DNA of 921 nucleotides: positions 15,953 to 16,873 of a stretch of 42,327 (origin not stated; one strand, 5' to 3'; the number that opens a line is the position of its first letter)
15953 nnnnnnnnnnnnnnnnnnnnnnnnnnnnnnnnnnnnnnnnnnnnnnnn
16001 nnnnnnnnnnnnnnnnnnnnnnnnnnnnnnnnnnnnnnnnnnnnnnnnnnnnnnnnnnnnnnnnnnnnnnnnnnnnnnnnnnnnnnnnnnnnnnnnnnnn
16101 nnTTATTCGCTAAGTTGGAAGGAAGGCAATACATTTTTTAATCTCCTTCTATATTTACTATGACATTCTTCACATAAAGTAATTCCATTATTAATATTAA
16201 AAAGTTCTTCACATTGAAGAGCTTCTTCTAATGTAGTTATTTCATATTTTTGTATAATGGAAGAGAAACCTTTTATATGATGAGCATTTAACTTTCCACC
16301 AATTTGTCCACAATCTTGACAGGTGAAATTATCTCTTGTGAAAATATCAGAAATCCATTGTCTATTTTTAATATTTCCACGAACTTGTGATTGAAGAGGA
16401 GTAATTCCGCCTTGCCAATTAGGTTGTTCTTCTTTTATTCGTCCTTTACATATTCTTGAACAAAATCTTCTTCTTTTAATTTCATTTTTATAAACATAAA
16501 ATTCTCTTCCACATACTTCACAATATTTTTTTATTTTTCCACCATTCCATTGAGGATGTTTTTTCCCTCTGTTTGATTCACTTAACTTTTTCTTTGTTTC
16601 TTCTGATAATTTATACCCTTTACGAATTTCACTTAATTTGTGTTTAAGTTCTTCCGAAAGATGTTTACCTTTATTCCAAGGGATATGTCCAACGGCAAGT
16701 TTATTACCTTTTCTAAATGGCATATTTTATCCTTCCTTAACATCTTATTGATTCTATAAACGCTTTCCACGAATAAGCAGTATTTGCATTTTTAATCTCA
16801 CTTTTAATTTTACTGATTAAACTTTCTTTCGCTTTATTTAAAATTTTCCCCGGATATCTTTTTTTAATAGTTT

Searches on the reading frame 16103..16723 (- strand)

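Call 76: search_protein_families(library=pfam, max_evalue=0.0001, proteins=[window:16103-16723:-])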
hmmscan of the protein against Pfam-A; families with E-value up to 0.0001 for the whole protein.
window:16103-16723:- (206 aa): 1 family
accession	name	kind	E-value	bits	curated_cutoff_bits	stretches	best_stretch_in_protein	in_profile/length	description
PF07460.16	NUMOD3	-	3.1e-10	40.3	20.4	1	36-57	1-22/37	NUMOD3 motif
